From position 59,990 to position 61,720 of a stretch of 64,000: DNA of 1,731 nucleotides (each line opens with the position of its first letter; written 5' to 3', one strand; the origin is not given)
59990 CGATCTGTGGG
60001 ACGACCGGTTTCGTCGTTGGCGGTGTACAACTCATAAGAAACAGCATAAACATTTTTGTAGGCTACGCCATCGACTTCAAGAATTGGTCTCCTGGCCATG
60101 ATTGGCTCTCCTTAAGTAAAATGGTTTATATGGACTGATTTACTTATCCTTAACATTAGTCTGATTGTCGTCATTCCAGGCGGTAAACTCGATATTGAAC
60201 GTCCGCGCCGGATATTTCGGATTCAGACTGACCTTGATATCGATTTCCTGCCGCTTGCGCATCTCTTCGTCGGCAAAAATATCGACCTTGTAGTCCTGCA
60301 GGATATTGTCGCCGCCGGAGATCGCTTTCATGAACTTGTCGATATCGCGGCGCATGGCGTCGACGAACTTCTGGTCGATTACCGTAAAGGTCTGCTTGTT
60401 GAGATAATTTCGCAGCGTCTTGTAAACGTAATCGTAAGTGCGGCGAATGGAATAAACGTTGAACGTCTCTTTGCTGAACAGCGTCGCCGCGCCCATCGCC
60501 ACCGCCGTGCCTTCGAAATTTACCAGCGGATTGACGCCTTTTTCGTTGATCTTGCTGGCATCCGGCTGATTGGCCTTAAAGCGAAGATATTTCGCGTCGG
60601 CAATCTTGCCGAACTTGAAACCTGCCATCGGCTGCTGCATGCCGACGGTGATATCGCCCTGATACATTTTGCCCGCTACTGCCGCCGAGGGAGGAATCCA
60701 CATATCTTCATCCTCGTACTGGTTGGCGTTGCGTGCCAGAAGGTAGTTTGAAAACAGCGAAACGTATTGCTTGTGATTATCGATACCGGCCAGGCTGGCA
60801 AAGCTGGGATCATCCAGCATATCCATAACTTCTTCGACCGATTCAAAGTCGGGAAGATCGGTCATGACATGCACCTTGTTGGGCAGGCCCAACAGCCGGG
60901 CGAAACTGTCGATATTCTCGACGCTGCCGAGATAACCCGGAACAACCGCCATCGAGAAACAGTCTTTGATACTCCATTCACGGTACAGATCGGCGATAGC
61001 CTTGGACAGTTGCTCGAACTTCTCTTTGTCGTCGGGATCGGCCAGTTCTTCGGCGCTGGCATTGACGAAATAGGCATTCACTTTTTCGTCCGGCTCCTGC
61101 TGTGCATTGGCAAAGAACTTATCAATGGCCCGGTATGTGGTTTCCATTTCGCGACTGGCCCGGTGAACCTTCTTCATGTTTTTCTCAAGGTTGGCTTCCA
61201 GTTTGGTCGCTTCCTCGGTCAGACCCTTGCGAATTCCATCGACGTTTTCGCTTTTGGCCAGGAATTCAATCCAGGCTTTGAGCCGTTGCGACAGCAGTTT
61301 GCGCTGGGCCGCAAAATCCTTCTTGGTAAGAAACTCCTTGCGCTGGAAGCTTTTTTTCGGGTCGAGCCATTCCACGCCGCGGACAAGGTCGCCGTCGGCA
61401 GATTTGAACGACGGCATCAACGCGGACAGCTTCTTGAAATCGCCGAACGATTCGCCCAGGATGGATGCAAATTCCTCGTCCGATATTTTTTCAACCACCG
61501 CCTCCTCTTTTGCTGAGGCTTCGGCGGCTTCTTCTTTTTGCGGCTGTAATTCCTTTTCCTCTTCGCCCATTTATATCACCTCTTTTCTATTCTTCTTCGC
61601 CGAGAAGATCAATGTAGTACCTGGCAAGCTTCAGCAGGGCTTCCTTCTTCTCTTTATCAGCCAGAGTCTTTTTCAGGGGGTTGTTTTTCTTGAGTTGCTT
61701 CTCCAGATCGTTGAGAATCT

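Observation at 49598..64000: Hybrid type VI secretion system: subtype-iii tail with an unrecognised membrane complex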

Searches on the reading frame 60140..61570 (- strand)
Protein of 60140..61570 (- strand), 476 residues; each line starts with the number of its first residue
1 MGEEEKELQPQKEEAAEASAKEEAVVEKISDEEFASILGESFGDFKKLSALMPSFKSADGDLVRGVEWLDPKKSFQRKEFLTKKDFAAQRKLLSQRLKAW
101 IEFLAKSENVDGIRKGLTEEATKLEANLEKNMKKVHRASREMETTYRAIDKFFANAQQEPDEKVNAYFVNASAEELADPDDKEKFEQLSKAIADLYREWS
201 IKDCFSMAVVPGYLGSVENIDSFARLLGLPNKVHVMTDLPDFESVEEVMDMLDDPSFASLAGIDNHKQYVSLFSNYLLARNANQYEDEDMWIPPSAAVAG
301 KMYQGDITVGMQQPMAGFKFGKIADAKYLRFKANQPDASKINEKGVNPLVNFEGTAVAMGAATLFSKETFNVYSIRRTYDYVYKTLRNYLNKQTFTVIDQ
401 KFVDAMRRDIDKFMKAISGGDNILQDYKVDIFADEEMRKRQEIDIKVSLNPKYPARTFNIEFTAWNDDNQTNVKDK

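Call 3: search_protein_families(library=pfam, proteins=[window:60140-61570:-], max_evalue=0.01)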
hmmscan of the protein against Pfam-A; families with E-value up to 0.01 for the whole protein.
window:60140-61570:- (476 aa): 2 families
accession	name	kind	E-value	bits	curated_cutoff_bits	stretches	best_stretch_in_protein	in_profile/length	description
PF17541.7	TssC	-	9.7e-72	242.7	25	1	63-472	21-423/430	Type VI secretion system, TssC, VipB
PF17482.7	Phage_sheath_1C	-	0.00011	22.6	26.9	1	368-462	4-101/104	Phage tail sheath C-terminal domain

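Call 5: search_protein_families(library=ncbifam, proteins=[window:60140-61570:-], max_evalue=0.1)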
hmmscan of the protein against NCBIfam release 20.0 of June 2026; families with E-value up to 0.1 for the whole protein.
window:60140-61570:- (476 aa): 0 families

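Call 7: find_related_loci(query=window:60140-61570:-, collection=genome_contigs, flank=10000)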
Query window:60140-61570:- (476 aa) in genome_contigs; peptide patterns used: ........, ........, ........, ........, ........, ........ (x = any residue, [..] = any of these).
155 stretches matched a pattern; 78 encode a relative of the query (tblastn E <= 1e-3); 74 distinct loci.
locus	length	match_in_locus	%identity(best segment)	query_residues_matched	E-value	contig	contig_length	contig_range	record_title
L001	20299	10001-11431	86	1-476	0e+0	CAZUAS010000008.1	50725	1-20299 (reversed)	MAG TPA_asm: uncultured Ignavibacteriales bacterium isolate binchicken_co43_183 genome assembly, contig: NODE_877_length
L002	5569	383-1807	86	1-476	0e+0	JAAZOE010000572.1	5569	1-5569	MAG: Candidatus Zixiibacteriota bacterium isolate AS27yjCOA_31 199615_AS27, whole genome shotgun sequence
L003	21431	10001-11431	86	1-476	0e+0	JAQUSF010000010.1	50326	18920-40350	MAG: Candidatus Zixiibacteriota bacterium isolate STD1_90 NODE_1307_length_50326_cov_3.537082_Sandtown_D1, whole genome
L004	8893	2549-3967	84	1-476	0e+0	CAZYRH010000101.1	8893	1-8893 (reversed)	MAG TPA_asm: uncultured Ignavibacteriales bacterium isolate binchicken_co100_268 genome assembly, contig: NODE_12704_len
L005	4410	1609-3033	85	1-476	0e+0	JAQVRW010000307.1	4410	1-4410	MAG: Candidatus Zixiibacteriota bacterium isolate STF1_26 NODE_83531_length_4410_cov_2.635536_Sandtown_F1, whole genome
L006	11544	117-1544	84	1-476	0e+0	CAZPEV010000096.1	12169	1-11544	MAG TPA_asm: uncultured Ignavibacteriales bacterium isolate binchicken_co261_18 genome assembly, contig: NODE_335_length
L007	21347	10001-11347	88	28-476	0e+0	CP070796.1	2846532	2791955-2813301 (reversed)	MAG: Candidatus Zixiibacteriota bacterium isolate bin142 chromosome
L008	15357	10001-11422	85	2-476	0e+0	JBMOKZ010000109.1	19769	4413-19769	MAG: Candidatus Zixiibacteriota bacterium isolate Betzabe_MAG011 MAG011_109, whole genome shotgun sequence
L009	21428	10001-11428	83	1-476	0e+0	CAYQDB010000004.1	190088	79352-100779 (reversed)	MAG TPA_asm: uncultured Ignavibacteriales bacterium isolate binchicken_co34_486 genome assembly, contig: NODE_23_length_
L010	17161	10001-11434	84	1-476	0e+0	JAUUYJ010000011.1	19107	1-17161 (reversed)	MAG: Candidatus Zixiibacteriota bacterium isolate CSMAG_164 CSMAG_164_k127_2343014_length_19107_cov_25.6819, whole genom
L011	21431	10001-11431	85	1-476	0e+0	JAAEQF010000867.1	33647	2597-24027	MAG: FCB group bacterium isolate Gpa_11 GpaG_CONTIG5027153, whole genome shotgun sequence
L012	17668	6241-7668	82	1-476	0e+0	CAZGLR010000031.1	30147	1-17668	MAG TPA_asm: uncultured Ignavibacteriales bacterium isolate SRP141376_co3_444 genome assembly, contig: NODE_3971_length_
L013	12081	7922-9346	82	1-476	0e+0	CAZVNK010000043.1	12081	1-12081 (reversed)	MAG TPA_asm: uncultured Ignavibacteriaceae bacterium isolate binchicken_co42_233 genome assembly, contig: NODE_8268_leng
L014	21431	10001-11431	81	1-476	0e+0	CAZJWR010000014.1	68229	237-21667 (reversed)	MAG TPA_asm: uncultured Ignavibacteriales bacterium isolate SRP214966_co4_518 genome assembly, contig: NODE_173_length_6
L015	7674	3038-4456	82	1-476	0e+0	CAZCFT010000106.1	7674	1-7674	MAG TPA_asm: uncultured Ignavibacteriaceae bacterium isolate SRP118108_co4_512 genome assembly, contig: NODE_10265_lengt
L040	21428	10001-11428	79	1-476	0e+0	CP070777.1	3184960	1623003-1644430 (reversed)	MAG: Candidatus Zixiibacteriota bacterium isolate bin19 chromosome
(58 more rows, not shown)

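Call 13: search_protein_families(library=pfam, proteins=[L003:52-852:+, L003:862-2055:+, L003:2099-2557:+, L003:2557-3432:+, L003:3435-6149:+, L003:6153-6785:+, L003:6970-8418:+, L040:3508-4839:+, L040:4802-6802:+, L040:1269-2177:+], max_evalue=0.01)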
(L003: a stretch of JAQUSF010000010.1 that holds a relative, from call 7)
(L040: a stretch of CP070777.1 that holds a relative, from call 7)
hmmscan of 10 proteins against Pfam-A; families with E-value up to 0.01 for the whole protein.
L003:52-852:+ (266 aa): 0 families

L003:862-2055:+ (397 aa): 1 family
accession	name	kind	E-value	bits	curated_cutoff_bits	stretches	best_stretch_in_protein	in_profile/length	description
PF13360.13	PQQ_2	-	0.0001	22.4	27.6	1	260-392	33-179/233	Outer membrane protein assembly factor BamB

L003:2099-2557:+ (152 aa): 1 family
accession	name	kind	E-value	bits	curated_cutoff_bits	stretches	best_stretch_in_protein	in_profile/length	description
PF08786.17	DcrB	-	1.5e-09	38.5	27.2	1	13-114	3-101/127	DcrB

L003:2557-3432:+ (291 aa): 0 families

L003:3435-6149:+ (904 aa): 0 families

L003:6153-6785:+ (210 aa): 0 families

L003:6970-8418:+ (482 aa): 7 families
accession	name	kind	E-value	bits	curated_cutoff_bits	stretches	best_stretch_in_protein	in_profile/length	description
PF17871.7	AAA_lid_9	-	6.8e-26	90.6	22.8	1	351-452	2-103/104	AAA lid domain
PF00004.35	AAA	-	6.1e-13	49.8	21.2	1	213-343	2-125/131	ATPase family associated with various cellular activities (AAA)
PF02861.25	Clp_N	-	4.3e-11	43.2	20.7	1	17-68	1-52/53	Clp amino terminal domain, pathogenicity island component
PF05621.17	TniB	-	4.8e-08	33.1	22.4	1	268-347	106-185/189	Bacterial TniB protein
PF13191.12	AAA_16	-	9.1e-07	30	32.6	1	190-236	2-51/167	AAA ATPase domain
PF01637.24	ATPase_2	-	0.00037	20.8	33.2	0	193-297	4-126/225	ATPase domain predominantly from Archaea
PF07728.20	AAA_5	-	0.0025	18.3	22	0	213-242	3-32/139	AAA domain (dynein-related subfamily)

L040:3508-4839:+ (443 aa): 3 families
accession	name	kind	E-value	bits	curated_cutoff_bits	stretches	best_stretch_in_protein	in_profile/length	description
PF13517.12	FG-GAP_3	-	1.2e-07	32.7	26.9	1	69-110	19-60/61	FG-GAP-like repeat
PF01839.29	FG-GAP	-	0.0011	19.2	22.1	0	93-111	2-20/37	FG-GAP repeat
PF14783.12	BBS2_Mid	-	0.0025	18.3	27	0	95-123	1-29/108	Ciliary BBSome complex subunit 2, middle region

L040:4802-6802:+ (666 aa): 1 family
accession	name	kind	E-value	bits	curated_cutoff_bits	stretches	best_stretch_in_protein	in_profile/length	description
PF00882.24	Zn_dep_PLPC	-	1e-05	26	26.8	1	94-228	30-125/167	Zinc dependent phospholipase C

L040:1269-2177:+ (302 aa): 5 families
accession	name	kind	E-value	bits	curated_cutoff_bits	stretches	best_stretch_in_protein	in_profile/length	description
PF13646.12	HEAT_2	-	9.4e-16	58.3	27.7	1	100-185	2-87/88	HEAT repeats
PF02985.28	HEAT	-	5.9e-09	35.8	23.5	0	69-92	2-25/31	HEAT repeat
PF13513.12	HEAT_EZ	-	1.6e-07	32.1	27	0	65-91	26-52/55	HEAT-like repeat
PF00514.29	Arm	-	3.8e-05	24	20.6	0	67-91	12-36/41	Armadillo/beta-catenin-like repeat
PF03130.22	HEAT_PBS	-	0.0059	17.5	20.9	0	145-167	1-23/27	PBS lyase HEAT-like repeat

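Call 14: search_protein_families(library=ncbifam, proteins=[L003:52-852:+, L003:862-2055:+, L003:2099-2557:+, L003:2557-3432:+, L003:3435-6149:+, L003:6153-6785:+, L003:6970-8418:+, L040:4802-6802:+, L040:1269-2177:+], max_evalue=0.01)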
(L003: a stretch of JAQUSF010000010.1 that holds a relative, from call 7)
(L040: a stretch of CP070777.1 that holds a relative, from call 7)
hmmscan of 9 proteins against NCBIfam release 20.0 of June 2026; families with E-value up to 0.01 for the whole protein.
L003:52-852:+ (266 aa): 0 families

L003:862-2055:+ (397 aa): 1 family
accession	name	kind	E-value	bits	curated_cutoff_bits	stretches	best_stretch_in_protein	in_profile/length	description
NF053615.1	SerThrKinAfsKStmc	equivalog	0.0042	15.8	1300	1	282-379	550-656/809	protein serine/threonine kinase AfsK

L003:2099-2557:+ (152 aa): 0 families

L003:2557-3432:+ (291 aa): 0 families

L003:3435-6149:+ (904 aa): 0 families

L003:6153-6785:+ (210 aa): 0 families

L003:6970-8418:+ (482 aa): 13 families
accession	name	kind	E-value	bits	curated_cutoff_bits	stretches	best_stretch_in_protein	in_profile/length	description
TIGR03346.1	chaperone_ClpB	equivalog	3e-124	416.2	1232.1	1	9-471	4-458/853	ATP-dependent chaperone ClpB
TIGR03345.1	VI_ClpV1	equivalog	5e-117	392.3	884.95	1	9-472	4-475/852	type VI secretion system ATPase TssH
TIGR02639.1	ClpA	equivalog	7.4e-117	391.4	993.15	1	10-449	5-451/734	ATP-dependent Clp protease ATP-binding subunit ClpA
NF008118.0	PRK10865.1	equivalog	1.7e-97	327.3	1417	1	14-470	14-462/857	ATP-dependent chaperone ClpB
NF033607.0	disagg_AAA_ClpG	exception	3.2e-96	323.2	1900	1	2-437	84-514/932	AAA family protein disaggregase ClpG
NF008263.0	PRK11034.1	equivalog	1.9e-92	310.5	1350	1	20-412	16-412/758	ATP-dependent Clp protease ATP-binding subunit ClpA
NF033606.1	heat_AAA_ClpK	exception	1.4e-91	307.8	1900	1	6-434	112-532/949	heat shock survival AAA family ATPase ClpK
TIGR03922.1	T7SS_EccA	equivalog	2.4e-07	29.7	466.65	1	208-343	311-444/557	type VII secretion AAA-ATPase EccA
NF009882.0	PRK13341.1-3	equivalog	3.3e-05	22.2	1197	1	210-345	55-166/734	AAA family ATPase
NF009883.0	PRK13341.1-4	equivalog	0.00013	20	668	1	276-360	107-182/729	AAA family ATPase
NF009881.0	PRK13341.1-2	equivalog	0.00056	17.9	651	1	279-359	107-178/736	AAA family ATPase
TIGR02928.1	TIGR02928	subfamily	0.001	18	181.3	0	189-250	16-80/366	orc1/cdc6 family replication initiation protein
NF009067.0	PRK12402.1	equivalog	0.0011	17.9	317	0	182-283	9-105/340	replication factor C small subunit 2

L040:4802-6802:+ (666 aa): 0 families

L040:1269-2177:+ (302 aa): 5 families
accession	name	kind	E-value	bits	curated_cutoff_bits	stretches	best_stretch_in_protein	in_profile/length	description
TIGR02270.1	TIGR02270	subfamily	4.5e-07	29.2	206.8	1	54-194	108-242/410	TIGR02270 family protein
NF058502.1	phyc_lyase_CpcE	equivalog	9.8e-05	22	330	0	135-235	8-116/260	C-phycocyanin alpha-cysteine-84 phycocyanobilin lyase subunit CpcE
NF010374.0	PRK13800.1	equivalog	0.00028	19.3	1196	1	88-221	614-744/898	fumarate reductase/succinate dehydrogenase flavoprotein subunit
NF045915.1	PhycobilmeDegNblB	equivalog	0.00061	19.4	300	1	75-234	9-172/214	phycobilisome degradation protein NblB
NF045662.1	DVU0298_fam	equivalog_domain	0.0082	15.7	75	0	131-167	147-183/213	DVU0298 family protein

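Call 38: search_solved_structures(query=window:60140-61570:-, max_evalue=1)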
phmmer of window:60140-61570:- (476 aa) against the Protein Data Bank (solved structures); distinct sequences matched with E-value up to 1: 15.
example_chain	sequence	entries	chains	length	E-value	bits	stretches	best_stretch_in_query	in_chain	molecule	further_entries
9ev2_S1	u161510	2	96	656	9.6e-06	28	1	235-419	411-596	Tail sheath protein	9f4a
8kee_A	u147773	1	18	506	2.2e-05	26.8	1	288-389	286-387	sheath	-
9mkb_1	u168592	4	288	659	0.00078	21.7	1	268-419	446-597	gp18, tail sheath protein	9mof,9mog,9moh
3j2m_U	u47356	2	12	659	0.0034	19.6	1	268-386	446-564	Tail sheath protein Gp18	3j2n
9x3p_A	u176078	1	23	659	0.005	19.1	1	282-386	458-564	Tail sheath protein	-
8bky_A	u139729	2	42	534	0.0051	19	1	269-414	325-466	Phage tail sheath protein | Phage tail sheath family protein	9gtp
6j0b_A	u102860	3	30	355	0.0052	19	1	290-417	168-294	Pvc2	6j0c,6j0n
8bl4_V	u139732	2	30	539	0.0052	19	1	269-414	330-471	Phage tail sheath family protein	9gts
6rao_C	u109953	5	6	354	0.0054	18.9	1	292-417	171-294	Afp2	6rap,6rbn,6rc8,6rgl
9qgl_3A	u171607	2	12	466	0.062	15.5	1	291-417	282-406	Phage tail sheath family protein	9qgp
2efk_A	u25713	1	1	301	0.11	14.7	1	82-170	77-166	Cdc42-interacting protein 4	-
9qgl_2A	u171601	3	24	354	0.11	14.6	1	291-417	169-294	Phage tail sheath family protein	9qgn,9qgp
6qj0_A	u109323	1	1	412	0.21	13.7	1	70-171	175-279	Structural maintenance of chromosomes protein,Structural maintenance of chromosomes protei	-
5xdz_B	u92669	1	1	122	0.87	11.7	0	387-426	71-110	Cellular trafficking protein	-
5xdz_A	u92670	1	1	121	0.89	11.6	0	387-426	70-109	Cellular trafficking protein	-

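Call 53: search_dna_similar(query=window:60140-61570:-, collection=plasmids, mode=protein, max_evalue=0.001, max_rows=25)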
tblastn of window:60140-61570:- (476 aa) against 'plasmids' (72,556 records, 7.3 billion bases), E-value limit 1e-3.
Records with a match: 15; places in all: 15; records where one place covers at least 80% of the query: 9.
Best place of each record, by identity: <60% 15.
By first word of the organism name: Deinococcus 5; Tenacibaculum 2; Bernardetia 2; Runella 1; Bacteroides 1; Phocaeicola 1; Parabacteroides 1; Hymenobacter 1; Capnocytophaga 1.
By predicted mobility (MOB-suite, as given by PLSDB): non-mobilizable 14; mobilizable 1.
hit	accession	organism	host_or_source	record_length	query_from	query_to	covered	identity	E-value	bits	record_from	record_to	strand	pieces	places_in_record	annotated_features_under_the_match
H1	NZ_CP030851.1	Runella rosea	Whole organism,fresh water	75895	62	464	85%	31.5%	1e-51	196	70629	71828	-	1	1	phage tail sheath C-terminal domain-containing protein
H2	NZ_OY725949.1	Bacteroides finegoldii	-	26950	61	469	86%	29.5%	5e-51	193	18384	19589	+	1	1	DUF5458 family protein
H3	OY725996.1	Phocaeicola massiliensis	-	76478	61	469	86%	29.5%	5e-51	193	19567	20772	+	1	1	record has no annotation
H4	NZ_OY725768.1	Parabacteroides distasonis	-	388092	61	469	86%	29.5%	5e-51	193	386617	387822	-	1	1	DUF5458 family protein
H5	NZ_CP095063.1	Hymenobacter volaticus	single cell,air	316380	63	469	86%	29.4%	5e-53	199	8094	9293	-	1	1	DUF5458 family protein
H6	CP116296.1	Tenacibaculum finnmarkense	Atlantic salmon (Salmo salar ...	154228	61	472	87%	28.8%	4e-52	197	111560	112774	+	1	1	DUF5458 family protein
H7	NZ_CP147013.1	Bernardetia sp. MNP-M8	grean alga,grean algae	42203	63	471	86%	27.4%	9e-47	181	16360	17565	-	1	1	DUF5458 family protein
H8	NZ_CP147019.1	Bernardetia sp. Wsw4-3y2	Red alga,Red algae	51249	63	471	86%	27.1%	1e-46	181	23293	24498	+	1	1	DUF5458 family protein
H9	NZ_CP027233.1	Capnocytophaga sp. oral taxon 864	Homo sapiens,pure ...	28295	63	472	86%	26.8%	3e-47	182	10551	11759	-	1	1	DUF5458 family protein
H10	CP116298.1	Tenacibaculum finnmarkense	Atlantic salmon (Salmo salar ...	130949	61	395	70%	29.2%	1e-41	166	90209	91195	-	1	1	none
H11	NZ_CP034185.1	Deinococcus psychrotolerans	whole organism,R2A medium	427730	231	470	50%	23.3%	2e-4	52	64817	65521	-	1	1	phage tail sheath subtilisin-like domain-containing protein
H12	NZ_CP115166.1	Deinococcus aquaticus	Freshwater stream system, activated ...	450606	290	470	38%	25.8%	1e-6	59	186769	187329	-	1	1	phage tail sheath subtilisin-like domain-containing protein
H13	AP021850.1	Deinococcus grandis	-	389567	290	470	38%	25.3%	5e-6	57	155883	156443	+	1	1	tail protein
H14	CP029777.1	Deinococcus actinosclerus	mixed culture,wastewater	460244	290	470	38%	24.1%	7e-6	57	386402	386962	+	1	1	phage tail protein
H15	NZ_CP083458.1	Deinococcus taeanensis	whole organism,coastal dune soil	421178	290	470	38%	24.1%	1e-5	56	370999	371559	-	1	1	phage tail sheath subtilisin-like domain-containing protein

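Call 54: get_annotated_region(hit=H2, flank=20000)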
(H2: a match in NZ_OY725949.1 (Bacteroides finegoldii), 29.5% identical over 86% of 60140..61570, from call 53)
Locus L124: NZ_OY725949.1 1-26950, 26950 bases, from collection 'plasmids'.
description: Bacteroides finegoldii strain Bacteroides finegoldii TSDC17.2-1.1 plasmid 47, complete sequence
organism: Bacteroides finegoldii (NCBI taxid 338188)
taxonomy: Bacteria; Bacteroidota; Bacteroidia; Bacteroidales; Bacteroidaceae; Bacteroides; Bacteroides finegoldii
host: -; source: -; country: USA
typing (MOB-suite, as given by PLSDB): non-mobilizable
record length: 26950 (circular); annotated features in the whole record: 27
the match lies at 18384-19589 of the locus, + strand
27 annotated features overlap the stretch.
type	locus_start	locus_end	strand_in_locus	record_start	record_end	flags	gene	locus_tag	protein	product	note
CDS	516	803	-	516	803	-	-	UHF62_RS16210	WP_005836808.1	immunity 17 family protein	-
CDS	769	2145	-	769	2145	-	-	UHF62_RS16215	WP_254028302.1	hypothetical protein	-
CDS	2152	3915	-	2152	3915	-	-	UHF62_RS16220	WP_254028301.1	phage baseplate assembly protein V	-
CDS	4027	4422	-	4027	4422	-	tssD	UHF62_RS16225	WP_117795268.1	type VI secretion system tube protein TssD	GO:1901998 - toxin transport [Evidence IEA]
CDS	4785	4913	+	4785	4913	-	-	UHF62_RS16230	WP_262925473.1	hypothetical protein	-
CDS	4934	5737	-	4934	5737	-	-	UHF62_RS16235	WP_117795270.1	DUF5457 domain-containing protein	-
CDS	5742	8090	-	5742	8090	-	tssR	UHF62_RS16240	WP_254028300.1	type VI secretion system protein TssR domain-containing protein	-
CDS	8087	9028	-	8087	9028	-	-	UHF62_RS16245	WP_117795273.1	PKD domain-containing protein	-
CDS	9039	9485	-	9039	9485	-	tssO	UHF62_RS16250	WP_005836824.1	type VI secretion system TssO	-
CDS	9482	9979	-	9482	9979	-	tssO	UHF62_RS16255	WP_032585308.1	type VI secretion system TssO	-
CDS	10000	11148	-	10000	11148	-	-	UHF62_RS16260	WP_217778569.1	hypothetical protein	-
CDS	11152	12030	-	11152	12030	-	-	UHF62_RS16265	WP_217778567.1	TssN family type VI secretion system protein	-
CDS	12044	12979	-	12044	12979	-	-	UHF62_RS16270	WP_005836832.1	hypothetical protein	-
CDS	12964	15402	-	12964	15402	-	-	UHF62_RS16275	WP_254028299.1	ATP-dependent Clp protease ATP-binding subunit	-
CDS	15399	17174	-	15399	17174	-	-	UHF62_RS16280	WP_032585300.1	type VI secretion system baseplate subunit TssF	-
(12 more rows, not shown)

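Call 55: get_annotated_region(hit=H1, flank=20000)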
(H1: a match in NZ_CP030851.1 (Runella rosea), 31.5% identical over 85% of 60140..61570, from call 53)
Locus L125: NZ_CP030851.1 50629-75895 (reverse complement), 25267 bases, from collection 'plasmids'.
description: Runella rosea strain HYN0085 plasmid unnamed1, complete sequence
organism: Runella rosea (NCBI taxid 2259595)
taxonomy: Bacteria; Bacteroidota; Cytophagia; Cytophagales; Spirosomataceae; Runella; Runella rosea
host: -; source: Whole organism,fresh water; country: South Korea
typing (MOB-suite, as given by PLSDB): non-mobilizable
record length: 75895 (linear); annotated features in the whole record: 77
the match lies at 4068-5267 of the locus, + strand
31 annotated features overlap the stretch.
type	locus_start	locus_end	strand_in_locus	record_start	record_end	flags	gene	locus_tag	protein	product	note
CDS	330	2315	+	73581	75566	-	-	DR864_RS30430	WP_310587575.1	ATP-dependent Clp protease ATP-binding subunit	-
CDS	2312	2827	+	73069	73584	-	-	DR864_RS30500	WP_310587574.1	AAA family ATPase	-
CDS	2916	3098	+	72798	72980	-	-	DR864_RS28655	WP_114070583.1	hypothetical protein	-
CDS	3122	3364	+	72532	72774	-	-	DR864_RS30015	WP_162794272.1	hypothetical protein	-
CDS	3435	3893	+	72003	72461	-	-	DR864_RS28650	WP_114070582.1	hypothetical protein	-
CDS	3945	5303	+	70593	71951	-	-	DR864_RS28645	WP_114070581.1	phage tail sheath C-terminal domain-containing protein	-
CDS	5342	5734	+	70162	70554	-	tssD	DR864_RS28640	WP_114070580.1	type VI secretion system tube protein TssD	GO:1901998 - toxin transport [Evidence IEA]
CDS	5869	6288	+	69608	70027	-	-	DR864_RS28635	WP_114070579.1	hypothetical protein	-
CDS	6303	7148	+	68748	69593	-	-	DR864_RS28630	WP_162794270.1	hypothetical protein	-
CDS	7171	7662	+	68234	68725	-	-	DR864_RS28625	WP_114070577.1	hypothetical protein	-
CDS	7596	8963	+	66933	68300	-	-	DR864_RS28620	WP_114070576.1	phage baseplate assembly protein V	-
CDS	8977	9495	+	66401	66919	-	-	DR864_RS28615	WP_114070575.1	hypothetical protein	-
CDS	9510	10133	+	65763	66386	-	-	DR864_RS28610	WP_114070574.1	GPW/gp25 family protein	-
CDS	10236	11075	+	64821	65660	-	-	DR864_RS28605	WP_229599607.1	type VI secretion system baseplate subunit TssF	-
CDS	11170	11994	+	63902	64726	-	-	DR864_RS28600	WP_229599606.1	hypothetical protein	-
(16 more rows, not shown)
